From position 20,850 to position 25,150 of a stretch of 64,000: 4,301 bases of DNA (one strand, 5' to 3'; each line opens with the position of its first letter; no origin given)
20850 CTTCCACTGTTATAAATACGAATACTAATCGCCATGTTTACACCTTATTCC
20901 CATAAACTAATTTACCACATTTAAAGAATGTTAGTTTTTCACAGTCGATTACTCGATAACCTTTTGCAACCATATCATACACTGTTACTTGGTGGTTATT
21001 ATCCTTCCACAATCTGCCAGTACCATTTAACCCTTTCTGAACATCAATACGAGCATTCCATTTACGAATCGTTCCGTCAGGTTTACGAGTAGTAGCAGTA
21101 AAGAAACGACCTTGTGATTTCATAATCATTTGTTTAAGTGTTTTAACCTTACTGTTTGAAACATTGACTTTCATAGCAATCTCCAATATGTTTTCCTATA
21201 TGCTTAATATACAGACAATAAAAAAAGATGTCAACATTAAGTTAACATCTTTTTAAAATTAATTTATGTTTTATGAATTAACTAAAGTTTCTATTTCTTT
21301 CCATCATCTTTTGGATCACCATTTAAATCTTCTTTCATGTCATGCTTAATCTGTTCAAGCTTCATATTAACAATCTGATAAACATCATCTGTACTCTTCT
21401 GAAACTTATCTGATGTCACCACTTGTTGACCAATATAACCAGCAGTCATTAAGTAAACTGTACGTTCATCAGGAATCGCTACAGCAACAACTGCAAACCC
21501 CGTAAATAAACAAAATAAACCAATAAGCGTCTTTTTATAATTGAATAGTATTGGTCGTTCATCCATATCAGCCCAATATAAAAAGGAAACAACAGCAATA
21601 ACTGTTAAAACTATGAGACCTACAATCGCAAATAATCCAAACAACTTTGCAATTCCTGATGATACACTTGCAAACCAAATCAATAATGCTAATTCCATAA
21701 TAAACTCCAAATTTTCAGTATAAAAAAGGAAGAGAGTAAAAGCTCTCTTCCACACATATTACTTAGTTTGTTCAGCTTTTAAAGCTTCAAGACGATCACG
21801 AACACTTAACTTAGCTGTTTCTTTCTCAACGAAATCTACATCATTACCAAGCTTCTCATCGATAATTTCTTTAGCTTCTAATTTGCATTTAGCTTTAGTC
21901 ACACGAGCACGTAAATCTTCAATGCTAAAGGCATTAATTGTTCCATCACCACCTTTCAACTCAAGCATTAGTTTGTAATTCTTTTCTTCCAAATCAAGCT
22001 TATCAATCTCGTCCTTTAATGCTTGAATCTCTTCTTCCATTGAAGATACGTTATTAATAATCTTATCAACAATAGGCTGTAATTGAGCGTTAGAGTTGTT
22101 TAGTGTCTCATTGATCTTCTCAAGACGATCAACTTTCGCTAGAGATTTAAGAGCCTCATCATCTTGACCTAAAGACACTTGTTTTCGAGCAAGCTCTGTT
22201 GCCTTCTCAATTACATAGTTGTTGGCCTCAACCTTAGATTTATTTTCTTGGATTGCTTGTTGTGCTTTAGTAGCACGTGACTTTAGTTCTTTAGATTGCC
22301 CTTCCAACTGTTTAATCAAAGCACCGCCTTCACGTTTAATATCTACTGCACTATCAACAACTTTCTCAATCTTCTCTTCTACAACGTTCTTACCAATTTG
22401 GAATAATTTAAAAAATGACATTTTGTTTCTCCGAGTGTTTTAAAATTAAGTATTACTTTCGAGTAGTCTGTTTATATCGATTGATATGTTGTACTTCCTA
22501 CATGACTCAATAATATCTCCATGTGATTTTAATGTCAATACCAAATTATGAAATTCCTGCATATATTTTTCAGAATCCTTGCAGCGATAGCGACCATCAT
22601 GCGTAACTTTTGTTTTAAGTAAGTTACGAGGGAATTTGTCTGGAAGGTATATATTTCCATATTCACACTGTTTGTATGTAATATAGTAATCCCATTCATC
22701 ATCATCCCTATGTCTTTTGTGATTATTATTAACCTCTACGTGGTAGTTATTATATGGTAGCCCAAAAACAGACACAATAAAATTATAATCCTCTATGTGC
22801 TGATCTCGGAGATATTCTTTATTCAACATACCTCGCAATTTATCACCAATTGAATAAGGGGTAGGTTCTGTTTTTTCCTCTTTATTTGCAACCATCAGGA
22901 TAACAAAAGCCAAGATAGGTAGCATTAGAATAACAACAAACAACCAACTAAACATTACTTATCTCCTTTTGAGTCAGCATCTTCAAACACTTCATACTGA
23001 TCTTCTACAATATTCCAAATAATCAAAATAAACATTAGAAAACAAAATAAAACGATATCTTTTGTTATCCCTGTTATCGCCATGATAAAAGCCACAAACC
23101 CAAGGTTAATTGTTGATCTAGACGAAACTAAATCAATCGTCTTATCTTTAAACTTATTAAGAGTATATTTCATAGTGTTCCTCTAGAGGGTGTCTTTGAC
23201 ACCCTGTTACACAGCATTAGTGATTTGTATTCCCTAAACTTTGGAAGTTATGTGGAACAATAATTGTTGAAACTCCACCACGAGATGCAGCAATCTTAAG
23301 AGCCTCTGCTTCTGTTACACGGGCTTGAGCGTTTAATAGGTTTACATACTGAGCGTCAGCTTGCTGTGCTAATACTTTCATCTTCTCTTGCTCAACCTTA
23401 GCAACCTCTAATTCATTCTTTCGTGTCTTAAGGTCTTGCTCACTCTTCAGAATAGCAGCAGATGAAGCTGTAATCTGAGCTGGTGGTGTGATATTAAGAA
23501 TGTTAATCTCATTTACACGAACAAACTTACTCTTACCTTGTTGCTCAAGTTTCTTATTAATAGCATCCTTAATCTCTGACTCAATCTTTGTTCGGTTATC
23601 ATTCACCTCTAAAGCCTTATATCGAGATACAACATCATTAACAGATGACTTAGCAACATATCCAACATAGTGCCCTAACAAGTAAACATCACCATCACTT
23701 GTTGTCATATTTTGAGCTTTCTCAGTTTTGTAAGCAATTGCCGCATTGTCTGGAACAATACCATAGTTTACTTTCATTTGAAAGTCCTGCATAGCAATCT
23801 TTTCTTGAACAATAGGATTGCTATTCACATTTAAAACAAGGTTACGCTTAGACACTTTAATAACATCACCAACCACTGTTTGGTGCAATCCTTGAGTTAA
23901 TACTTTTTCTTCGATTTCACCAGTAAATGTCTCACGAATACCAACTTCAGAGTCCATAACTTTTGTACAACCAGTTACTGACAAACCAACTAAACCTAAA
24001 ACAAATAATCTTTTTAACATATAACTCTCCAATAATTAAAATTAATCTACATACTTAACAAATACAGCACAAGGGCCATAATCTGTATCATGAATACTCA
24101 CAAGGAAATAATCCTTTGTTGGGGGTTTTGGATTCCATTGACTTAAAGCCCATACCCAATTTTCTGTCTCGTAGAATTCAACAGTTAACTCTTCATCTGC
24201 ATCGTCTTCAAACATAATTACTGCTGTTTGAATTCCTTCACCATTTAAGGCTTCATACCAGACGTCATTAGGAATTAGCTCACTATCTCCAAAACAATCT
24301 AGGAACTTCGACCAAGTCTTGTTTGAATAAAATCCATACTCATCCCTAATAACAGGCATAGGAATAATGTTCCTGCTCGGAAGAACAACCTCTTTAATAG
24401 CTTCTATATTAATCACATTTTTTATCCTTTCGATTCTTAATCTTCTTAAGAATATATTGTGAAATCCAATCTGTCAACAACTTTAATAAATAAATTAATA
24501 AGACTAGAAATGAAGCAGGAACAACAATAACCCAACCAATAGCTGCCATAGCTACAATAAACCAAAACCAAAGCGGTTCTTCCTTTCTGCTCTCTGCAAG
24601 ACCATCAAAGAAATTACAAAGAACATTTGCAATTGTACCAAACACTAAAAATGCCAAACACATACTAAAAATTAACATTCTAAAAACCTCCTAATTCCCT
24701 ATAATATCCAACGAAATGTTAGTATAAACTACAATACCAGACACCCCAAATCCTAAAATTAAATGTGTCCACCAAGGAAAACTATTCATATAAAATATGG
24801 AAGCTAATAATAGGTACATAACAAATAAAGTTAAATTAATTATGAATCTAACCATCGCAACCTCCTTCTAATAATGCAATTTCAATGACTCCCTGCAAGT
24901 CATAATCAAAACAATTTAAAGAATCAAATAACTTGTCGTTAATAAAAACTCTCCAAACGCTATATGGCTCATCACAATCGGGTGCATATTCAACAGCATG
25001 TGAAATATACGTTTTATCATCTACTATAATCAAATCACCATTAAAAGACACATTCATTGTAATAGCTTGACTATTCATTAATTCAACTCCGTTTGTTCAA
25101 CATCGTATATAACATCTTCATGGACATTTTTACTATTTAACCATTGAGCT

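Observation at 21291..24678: Phage-encoded membrane module: PspA/IM30-like protein, SPFH/band-7 lipoprotein and five small TM proteins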

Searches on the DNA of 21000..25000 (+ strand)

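Call 3: search_dna_similar(query=window:21000-25000:+, collection=phages, mode=near, max_rows=20)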
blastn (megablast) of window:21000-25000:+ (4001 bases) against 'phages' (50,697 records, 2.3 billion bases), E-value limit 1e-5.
No match.

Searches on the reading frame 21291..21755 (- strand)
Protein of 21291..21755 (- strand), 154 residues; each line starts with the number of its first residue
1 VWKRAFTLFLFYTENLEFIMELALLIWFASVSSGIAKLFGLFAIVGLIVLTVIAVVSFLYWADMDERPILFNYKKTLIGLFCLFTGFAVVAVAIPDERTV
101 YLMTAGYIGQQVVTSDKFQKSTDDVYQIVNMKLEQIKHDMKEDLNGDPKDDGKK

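Call 4: search_protein_families(library=pfam, proteins=[window:21291-21755:-], max_evalue=1)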
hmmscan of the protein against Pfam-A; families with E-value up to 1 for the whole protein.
window:21291-21755:- (154 aa): 1 family
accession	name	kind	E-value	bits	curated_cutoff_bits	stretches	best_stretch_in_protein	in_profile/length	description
PF00335.26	Tetraspanin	-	0.1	12.7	32.1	1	36-124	40-118/225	Tetraspanin family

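Call 5: search_protein_families(library=phrogs, proteins=[window:21291-21755:-], max_evalue=0.01)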
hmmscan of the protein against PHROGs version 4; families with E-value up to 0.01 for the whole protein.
window:21291-21755:- (154 aa): 3 families
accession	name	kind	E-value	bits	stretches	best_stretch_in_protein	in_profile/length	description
phrog_3878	-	unknown function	3.3e-20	73.5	1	20-141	1-122/129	-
phrog_12750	-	unknown function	7.2e-05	23.5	1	74-140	131-196/214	-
phrog_28608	-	unknown function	0.0048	17.8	1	41-141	23-123/145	-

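Call 32: search_protein_families(library=ncbifam, proteins=[window:21291-21755:-], max_evalue=0.1)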
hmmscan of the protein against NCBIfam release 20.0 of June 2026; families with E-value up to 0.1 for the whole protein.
window:21291-21755:- (154 aa): 1 family
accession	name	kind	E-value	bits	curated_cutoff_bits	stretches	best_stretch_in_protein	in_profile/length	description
NF011361.0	PRK14780.1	equivalog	0.041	13.2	199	1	32-60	196-224/263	lipoprotein signal peptidase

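Call 33: search_protein_families(library=padloc, proteins=[window:21291-21755:-], max_evalue=0.1)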
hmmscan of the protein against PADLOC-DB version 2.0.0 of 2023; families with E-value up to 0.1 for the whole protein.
window:21291-21755:- (154 aa): 1 family
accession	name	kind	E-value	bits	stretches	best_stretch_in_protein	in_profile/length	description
PDLC01167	CARF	-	0.013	13.4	1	47-142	14-71/196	"CARF, 4 TMs"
